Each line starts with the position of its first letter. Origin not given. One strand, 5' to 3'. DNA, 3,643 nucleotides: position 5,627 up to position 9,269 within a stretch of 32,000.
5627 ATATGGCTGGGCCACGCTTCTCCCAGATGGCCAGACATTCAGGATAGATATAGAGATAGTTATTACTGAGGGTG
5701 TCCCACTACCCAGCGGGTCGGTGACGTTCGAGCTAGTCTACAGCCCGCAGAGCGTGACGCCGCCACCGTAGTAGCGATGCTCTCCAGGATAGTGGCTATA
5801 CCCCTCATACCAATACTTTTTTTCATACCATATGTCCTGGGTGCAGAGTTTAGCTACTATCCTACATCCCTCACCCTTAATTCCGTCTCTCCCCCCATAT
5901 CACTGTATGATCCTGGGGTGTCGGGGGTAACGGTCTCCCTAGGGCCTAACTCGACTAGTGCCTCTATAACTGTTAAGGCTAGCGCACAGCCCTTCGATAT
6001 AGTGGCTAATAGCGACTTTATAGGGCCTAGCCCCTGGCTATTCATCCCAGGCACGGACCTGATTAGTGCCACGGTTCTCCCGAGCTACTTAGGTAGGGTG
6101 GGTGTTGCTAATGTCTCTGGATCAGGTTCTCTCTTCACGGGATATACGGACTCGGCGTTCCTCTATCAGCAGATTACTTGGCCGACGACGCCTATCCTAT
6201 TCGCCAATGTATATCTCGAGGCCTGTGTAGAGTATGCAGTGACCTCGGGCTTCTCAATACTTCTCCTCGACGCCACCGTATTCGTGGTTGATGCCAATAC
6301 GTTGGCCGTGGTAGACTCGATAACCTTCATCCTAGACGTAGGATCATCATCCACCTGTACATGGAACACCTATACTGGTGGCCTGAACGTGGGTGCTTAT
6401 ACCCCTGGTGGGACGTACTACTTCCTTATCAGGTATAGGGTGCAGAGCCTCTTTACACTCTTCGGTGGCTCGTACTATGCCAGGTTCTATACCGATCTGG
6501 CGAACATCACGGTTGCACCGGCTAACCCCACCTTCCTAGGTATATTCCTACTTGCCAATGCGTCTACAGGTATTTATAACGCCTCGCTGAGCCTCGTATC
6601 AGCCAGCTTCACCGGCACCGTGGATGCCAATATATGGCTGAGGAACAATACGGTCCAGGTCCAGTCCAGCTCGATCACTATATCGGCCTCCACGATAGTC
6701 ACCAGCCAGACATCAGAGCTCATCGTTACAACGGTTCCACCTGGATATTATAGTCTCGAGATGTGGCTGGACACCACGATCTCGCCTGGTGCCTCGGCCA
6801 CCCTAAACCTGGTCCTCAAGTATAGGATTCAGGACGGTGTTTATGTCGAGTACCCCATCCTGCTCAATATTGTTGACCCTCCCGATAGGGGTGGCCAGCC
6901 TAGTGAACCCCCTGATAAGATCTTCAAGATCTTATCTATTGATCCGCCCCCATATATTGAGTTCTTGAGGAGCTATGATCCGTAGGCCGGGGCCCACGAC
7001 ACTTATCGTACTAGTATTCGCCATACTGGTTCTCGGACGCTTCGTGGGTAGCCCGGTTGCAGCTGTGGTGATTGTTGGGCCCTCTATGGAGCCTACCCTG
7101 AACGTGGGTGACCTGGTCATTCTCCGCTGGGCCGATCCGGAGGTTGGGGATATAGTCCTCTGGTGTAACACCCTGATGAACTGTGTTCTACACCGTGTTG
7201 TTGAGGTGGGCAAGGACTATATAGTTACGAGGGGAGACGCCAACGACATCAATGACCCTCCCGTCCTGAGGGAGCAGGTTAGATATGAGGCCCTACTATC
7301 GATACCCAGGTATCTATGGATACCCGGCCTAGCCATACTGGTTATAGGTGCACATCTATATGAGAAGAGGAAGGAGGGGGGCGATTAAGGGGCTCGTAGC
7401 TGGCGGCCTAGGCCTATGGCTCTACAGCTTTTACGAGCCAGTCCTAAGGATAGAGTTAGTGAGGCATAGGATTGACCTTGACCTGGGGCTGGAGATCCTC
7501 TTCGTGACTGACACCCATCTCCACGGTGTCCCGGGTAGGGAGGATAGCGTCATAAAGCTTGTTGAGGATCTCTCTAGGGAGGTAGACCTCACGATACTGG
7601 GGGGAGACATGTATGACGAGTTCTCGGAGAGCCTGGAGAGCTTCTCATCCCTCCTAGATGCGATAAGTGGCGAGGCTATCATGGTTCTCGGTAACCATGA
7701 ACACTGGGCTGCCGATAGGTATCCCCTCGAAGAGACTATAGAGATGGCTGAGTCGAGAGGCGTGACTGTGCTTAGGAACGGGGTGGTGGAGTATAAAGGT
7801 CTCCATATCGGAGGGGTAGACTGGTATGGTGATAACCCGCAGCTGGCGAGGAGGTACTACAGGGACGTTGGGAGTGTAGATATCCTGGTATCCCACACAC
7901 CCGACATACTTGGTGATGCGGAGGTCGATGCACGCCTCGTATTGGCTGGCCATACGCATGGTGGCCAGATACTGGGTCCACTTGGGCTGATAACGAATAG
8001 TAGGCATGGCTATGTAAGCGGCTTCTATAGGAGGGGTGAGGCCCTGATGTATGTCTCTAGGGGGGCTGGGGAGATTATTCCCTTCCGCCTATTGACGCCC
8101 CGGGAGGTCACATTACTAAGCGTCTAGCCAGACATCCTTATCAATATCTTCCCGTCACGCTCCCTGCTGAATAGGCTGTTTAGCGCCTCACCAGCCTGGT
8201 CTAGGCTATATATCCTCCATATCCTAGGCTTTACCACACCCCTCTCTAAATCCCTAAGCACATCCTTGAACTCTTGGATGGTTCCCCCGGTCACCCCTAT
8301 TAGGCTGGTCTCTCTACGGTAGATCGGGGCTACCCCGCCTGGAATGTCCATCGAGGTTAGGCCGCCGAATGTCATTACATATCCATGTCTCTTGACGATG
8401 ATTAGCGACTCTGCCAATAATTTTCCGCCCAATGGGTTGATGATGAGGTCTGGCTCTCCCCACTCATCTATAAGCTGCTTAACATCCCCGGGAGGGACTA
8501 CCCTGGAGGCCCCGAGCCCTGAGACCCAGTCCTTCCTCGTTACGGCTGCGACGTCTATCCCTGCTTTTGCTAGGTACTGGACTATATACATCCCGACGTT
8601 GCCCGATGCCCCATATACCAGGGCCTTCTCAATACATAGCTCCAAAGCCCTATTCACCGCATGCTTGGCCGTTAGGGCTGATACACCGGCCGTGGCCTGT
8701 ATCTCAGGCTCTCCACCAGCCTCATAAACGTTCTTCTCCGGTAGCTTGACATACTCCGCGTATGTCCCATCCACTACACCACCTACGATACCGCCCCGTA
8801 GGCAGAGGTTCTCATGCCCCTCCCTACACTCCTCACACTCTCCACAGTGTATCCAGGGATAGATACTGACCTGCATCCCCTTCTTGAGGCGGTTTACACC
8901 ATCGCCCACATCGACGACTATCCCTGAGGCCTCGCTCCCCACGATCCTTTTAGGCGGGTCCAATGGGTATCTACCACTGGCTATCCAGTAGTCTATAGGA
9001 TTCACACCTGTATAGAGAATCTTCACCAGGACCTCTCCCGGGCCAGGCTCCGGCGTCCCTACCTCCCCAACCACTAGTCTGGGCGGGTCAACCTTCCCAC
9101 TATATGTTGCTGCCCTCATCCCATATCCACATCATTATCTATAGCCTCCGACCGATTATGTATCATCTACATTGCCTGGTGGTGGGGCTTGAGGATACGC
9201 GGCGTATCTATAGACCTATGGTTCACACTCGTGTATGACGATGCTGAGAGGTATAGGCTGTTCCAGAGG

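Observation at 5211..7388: Two secreted proteins with a shared mature N-terminus plus a dedicated SipW/Sec11-type signal peptidase: candidate donor-strand filament locus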

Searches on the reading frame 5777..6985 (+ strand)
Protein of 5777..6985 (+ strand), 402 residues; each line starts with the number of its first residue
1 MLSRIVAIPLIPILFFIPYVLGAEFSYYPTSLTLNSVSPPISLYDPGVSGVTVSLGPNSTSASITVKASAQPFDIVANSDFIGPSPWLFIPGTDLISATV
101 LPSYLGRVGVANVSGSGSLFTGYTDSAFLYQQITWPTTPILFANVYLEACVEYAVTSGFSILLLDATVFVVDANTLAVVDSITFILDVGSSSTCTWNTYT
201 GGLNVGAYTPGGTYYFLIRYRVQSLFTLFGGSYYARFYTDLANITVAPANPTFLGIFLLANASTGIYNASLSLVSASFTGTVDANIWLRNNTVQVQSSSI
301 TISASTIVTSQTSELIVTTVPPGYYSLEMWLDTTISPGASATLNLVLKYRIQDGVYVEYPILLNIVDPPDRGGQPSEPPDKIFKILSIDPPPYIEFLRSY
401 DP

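Call 3: search_protein_families(library=pfam, proteins=[window:5777-6985:+], max_evalue=1)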
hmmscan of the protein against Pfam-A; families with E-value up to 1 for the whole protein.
window:5777-6985:+ (402 aa): 0 families

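Call 4: search_protein_families(library=ncbifam, proteins=[window:5777-6985:+], max_evalue=1)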
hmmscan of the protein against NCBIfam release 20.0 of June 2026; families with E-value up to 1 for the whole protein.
window:5777-6985:+ (402 aa): 1 family
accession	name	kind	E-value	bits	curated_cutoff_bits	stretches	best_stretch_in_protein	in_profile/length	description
TIGR02276.1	beta_rpt_yvtn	repeat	0.12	12.3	27.85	1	167-183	15-31/42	beta-propeller repeat protein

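Call 7: search_solved_structures(query=window:5777-6985:+, max_evalue=10, show_alignments=2)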
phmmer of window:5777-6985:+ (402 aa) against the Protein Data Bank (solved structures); distinct sequences matched with E-value up to 10: 1.
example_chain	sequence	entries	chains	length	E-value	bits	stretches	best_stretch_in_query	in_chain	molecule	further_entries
9hjm_F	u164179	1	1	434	0.65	12.4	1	168-226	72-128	Outer membrane protein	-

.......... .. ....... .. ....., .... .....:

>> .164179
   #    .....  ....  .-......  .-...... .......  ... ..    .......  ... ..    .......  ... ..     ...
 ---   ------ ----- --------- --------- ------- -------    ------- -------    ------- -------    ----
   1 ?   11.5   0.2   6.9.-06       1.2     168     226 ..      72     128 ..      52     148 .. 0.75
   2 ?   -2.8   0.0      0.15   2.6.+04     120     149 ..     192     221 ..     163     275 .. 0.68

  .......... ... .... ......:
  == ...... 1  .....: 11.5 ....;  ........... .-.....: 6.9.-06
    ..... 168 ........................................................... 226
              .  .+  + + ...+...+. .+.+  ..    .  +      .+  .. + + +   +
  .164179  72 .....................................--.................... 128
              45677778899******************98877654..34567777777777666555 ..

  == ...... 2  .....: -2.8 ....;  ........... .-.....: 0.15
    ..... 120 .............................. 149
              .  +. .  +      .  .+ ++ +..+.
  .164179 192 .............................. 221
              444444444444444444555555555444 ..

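Call 13: find_homologous_proteins(query=window:5777-6985:+, max_evalue=0.01)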
Query window:5777-6985:+ (402 aa): 6 proteins with E <= 0.01 among 8000 candidates.
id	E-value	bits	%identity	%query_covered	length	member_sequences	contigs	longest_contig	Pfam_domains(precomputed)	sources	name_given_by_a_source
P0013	1.5e-239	813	92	100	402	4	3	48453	-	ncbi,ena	-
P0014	5.9e-203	692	78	96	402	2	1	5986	-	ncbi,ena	-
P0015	4.7e-193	660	86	87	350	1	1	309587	-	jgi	-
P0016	2.0e-97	345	46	93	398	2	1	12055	-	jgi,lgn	-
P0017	1.8e-64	237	39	89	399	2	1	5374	-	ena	-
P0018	1.8e-20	92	35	62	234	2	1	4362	-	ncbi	ncbi:MAG: hypothetical protein DRJ57_03035, partial [Thermoprotei archaeon]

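Call 66: predict_structure(alignment_id=A4)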
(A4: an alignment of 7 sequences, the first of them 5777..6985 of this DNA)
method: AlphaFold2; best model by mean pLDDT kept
length: 402 residues; sequences in the alignment: 7
mean_pLDDT: 76.6   pTM: 0.63
mean pLDDT of the five models: 76.6, 76.5, 69.1, 54.0, 48.7
residues with pLDDT >= 90: 112; 70-90: 185; 50-70: 48; < 50: 57
segments of 3 or more residues with pLDDT < 50: 1-4, 12-36, 77-84, 309-312, 369-378
pLDDT, mean of each block of 10 residues (from residue 1): 47 41 27 48 77 84 84 59 60 92 81 93 91 82 92 94 95 90 95 94 91 91 88 94 85 81 69 84 83 73 64 52 68 83 86 75 75 40 76 81 60
secondary structure, 60 per line:
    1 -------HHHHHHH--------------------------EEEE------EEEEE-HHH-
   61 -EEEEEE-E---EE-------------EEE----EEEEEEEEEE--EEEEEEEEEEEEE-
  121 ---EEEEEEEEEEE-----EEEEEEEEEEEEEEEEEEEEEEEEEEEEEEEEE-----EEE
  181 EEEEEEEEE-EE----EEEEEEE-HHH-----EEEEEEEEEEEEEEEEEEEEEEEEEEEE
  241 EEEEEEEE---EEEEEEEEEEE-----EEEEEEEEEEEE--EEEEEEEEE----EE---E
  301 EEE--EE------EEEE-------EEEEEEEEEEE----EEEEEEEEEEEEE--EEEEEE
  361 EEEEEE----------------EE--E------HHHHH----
elements in order: H8-14 E41-44 E51-55 E62-67 E88-90 E95-104 E107-119 E124-134 E140-172 E178-189 E197-203 E213-248 E252-262 E268-279 E282-290 E300-303 E314-317 E325-335 E340-352 E355-366 H394-398

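Call 68: fold_search(model_id=the predicted structure, library=pdb)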
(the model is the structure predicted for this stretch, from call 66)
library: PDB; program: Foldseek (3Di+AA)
matches with E <= 10: 1517; with E <= 0.001: 29
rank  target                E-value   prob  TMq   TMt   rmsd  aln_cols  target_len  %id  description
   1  7cwd                  4.2e-05  0.96  0.15  0.08  17.1       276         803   11  Crystal structure of beta-galactosidase II from Bacillus circulans in complex with beta-D-galactopyranosyl disaccharide (released 2020-12-09)
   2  5dza                  1.3e-04  0.63  0.13  0.16  23.2       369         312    9  Streptococcus agalactiae AgI/II polypeptide BspA C terminal domain (WT) (released 2016-06-22)
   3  4xup_F                1.5e-04  0.99  0.24  0.28  20.9       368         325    8  Structure of the N-terminal CBM22-1-CBM22-2 tandem domain from Paenibacillus barcinonensis Xyn10C (released 2015-06-03)
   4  2c9a_A                2.4e-04  0.98  0.21  0.29  21.1       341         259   11  Crystal structure of the MAM-Ig module of receptor protein tyrosine phosphatase mu (released 2006-01-19)
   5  3au0                  2.4e-04  0.75  0.15  0.17  18.4       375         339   10  Structural and biochemical characterization of ClfB:ligand interactions (released 2011-05-04)
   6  3opu_D                2.4e-04  0.60  0.13  0.15  21.9       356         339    8  Crystal structure of the C-terminal domain of Streptococcus mutans surface protein SpaP (released 2011-01-19)
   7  3asw_A                2.7e-04  0.57  0.13  0.16  18.2       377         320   10  Structural and biochemical characterization of ClfB:ligand interactions (released 2011-05-04)
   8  4ofq_B                3.3e-04  0.47  0.13  0.14  22.9       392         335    9  Structure of the C-terminal domain of the Streptococcus pyogenes antigen I/II-family protein AspA (released 2014-03-12)
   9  4xup_D                3.4e-04  0.99  0.25  0.29  19.1       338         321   11  Structure of the N-terminal CBM22-1-CBM22-2 tandem domain from Paenibacillus barcinonensis Xyn10C (released 2015-06-03)
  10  3fn9_C                4.0e-04  0.82  0.15  0.10  18.5       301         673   11  Crystal structure of putative beta-galactosidase from bacteroides fragilis (released 2009-01-13)
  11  7kwb_A                4.2e-04  0.96  0.22  0.21  17.2       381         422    8  Surface glycan-binding protein B from Bacteroides thetaiotaomicron (released 2021-02-17)
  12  4xup_A                4.6e-04  0.99  0.25  0.29  18.0       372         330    9  Structure of the N-terminal CBM22-1-CBM22-2 tandem domain from Paenibacillus barcinonensis Xyn10C (released 2015-06-03)
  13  4xup_B                4.6e-04  0.99  0.24  0.28  16.9       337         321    9  Structure of the N-terminal CBM22-1-CBM22-2 tandem domain from Paenibacillus barcinonensis Xyn10C (released 2015-06-03)
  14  8beg_B                4.9e-04  0.63  0.13  0.09  22.6       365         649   10  Structure of Ig-like domains from PrgB (released 2022-11-30)
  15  4ofq_A                5.1e-04  0.47  0.12  0.14  22.8       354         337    8  Structure of the C-terminal domain of the Streptococcus pyogenes antigen I/II-family protein AspA (released 2014-03-12)
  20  2zex_A                6.9e-04  1.00  0.24  0.53   6.2       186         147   16  Family 16 carbohydrate binding module (released 2008-03-04)
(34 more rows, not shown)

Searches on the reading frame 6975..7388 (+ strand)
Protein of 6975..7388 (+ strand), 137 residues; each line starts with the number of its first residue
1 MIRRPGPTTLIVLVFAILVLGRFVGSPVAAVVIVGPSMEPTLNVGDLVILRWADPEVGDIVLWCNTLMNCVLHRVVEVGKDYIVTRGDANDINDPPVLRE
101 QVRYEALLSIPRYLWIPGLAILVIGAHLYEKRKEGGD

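Call 3: search_protein_families(library=pfam, proteins=[window:6975-7388:+], max_evalue=1)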
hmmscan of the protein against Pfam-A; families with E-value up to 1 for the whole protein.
window:6975-7388:+ (137 aa): 2 families
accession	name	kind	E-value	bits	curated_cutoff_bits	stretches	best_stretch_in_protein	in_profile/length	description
PF10502.14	Peptidase_S26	-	1.2e-06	29.1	22.9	1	12-99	7-101/168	Signal peptidase, peptidase S26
PF00717.28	Peptidase_S24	-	0.0069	16.5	23.3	1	26-62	33-70/116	Peptidase S24-like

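Call 4: search_protein_families(library=ncbifam, proteins=[window:6975-7388:+], max_evalue=1)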
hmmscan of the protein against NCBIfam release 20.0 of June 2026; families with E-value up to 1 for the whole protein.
window:6975-7388:+ (137 aa): 6 families
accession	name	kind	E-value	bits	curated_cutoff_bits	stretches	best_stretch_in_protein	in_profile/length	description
TIGR02228.1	sigpep_I_arch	equivalog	2.7e-17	63.1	51.85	1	11-107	14-119/158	signal peptidase I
TIGR02227.1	sigpep_I_bact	equivalog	3.1e-08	33.6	47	1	11-105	6-104/162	signal peptidase I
NF046067.1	SigPepSipWBacil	equivalog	5.3e-05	22.9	190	1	33-103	43-122/189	signal peptidase I SipW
NF006450.0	PRK08776.1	equivalog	0.022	13.5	730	1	31-85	149-202/405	O-succinylhomoserine (thiol)-lyase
NF041754.1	sbcd_Bac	equivalog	0.085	12.1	750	1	76-110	35-70/390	exonuclease subunit SbcD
TIGR02080.1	O_succ_thio_ly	equivalog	0.11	11.2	504.55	1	29-84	138-192/382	cystathionine gamma-synthase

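Call 64: search_solved_structures(query=window:6975-7388:+, max_evalue=1, show_alignments=2)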
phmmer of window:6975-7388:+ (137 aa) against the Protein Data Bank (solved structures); distinct sequences matched with E-value up to 1: 3.
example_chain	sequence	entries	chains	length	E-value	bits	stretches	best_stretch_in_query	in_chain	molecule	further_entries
7p2q_A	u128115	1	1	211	0.00029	24.1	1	23-101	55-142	Signal peptidase complex catalytic subunit SEC11C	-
7p2p_A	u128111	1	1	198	0.0016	21.7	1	23-100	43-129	Signal peptidase complex catalytic subunit SEC11A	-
9rjb_A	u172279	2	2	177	0.0031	20.8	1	23-101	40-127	Signal peptidase complex catalytic subunit SEC11A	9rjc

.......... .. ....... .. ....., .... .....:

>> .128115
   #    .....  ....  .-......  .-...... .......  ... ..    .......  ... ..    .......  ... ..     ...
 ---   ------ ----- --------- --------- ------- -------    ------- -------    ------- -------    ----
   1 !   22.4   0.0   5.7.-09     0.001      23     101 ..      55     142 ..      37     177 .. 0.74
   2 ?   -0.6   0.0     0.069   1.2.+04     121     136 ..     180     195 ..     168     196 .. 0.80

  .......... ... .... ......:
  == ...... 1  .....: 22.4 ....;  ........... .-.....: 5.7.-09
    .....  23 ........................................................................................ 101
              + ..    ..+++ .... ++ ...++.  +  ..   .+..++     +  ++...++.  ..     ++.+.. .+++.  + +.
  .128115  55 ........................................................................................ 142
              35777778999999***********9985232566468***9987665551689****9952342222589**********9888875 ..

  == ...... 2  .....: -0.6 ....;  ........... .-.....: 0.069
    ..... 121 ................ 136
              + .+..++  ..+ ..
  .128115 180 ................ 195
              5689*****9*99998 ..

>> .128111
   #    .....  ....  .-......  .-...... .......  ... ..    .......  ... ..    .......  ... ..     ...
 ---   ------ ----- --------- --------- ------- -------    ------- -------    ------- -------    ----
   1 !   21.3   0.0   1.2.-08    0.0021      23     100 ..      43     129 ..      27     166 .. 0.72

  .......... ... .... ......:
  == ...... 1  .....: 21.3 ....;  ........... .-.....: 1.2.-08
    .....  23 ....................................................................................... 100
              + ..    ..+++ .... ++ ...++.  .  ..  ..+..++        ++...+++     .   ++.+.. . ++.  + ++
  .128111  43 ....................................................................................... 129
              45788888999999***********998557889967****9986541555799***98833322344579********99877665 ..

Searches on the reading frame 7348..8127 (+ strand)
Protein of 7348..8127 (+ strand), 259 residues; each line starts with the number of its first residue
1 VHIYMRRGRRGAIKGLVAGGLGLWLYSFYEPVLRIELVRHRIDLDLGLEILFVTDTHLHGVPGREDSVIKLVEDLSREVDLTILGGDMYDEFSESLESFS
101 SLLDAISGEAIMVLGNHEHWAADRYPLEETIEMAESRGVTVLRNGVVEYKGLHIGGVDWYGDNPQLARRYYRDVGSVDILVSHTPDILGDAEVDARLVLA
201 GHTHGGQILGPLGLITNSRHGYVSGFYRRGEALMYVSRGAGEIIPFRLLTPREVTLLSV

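Call 3: search_protein_families(library=pfam, proteins=[window:7348-8127:+], max_evalue=1)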
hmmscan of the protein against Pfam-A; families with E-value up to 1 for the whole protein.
window:7348-8127:+ (259 aa): 3 families
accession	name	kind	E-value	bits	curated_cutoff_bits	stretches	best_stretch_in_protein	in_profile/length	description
PF00149.33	Metallophos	-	5.8e-13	50.1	21.5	1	50-205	3-190/191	Calcineurin-like phosphoesterase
PF12850.12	Metallophos_2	-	5.6e-06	26.9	27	1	49-204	2-117/154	Calcineurin-like phosphoesterase superfamily domain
PF06532.16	NrsF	-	0.19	12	26.8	1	10-31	151-172/204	Negative regulator of sigma F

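Call 4: search_protein_families(library=ncbifam, proteins=[window:7348-8127:+], max_evalue=1)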
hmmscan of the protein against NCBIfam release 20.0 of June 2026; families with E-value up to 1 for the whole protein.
window:7348-8127:+ (259 aa): 3 families
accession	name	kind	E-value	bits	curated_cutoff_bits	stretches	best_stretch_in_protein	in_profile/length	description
NF008460.0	PRK11340.1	equivalog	1.7e-17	63.8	188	1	26-258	24-269/271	phosphodiesterase YaeI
NF033458.1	lipid_A_LpxG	equivalog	1.2e-10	41.2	350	1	177-258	224-317/321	UDP-2,3-diacylglucosamine diphosphatase LpxG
TIGR03729.1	acc_ester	subfamily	0.00066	19.1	148.25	1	53-129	5-84/239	putative phosphoesterase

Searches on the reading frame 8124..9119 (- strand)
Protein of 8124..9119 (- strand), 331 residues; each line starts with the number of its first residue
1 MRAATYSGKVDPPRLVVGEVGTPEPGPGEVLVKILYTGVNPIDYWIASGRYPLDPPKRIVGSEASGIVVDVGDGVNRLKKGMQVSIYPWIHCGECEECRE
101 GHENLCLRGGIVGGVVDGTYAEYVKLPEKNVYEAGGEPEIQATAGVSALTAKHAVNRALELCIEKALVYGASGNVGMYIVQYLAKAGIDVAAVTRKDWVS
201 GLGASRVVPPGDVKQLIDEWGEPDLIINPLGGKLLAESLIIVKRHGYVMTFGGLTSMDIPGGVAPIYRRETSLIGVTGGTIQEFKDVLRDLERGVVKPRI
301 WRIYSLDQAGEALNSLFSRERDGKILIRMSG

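Call 63: search_protein_families(library=pfam, proteins=[window:8124-9119:-], max_evalue=0.001)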
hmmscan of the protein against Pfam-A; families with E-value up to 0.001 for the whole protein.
window:8124-9119:- (331 aa): 3 families
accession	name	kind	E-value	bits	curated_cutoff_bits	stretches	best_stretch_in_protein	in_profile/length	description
PF08240.17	ADH_N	-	4.6e-29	101.2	23.5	1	26-133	1-101/104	Alcohol dehydrogenase GroES-like domain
PF00107.32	ADH_zinc_N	-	5.3e-12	46.3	31.8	1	175-291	2-127/129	Zinc-binding dehydrogenase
PF13602.12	ADH_zinc_N_2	-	2.1e-07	32.4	27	1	219-327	17-134/134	Zinc-binding dehydrogenase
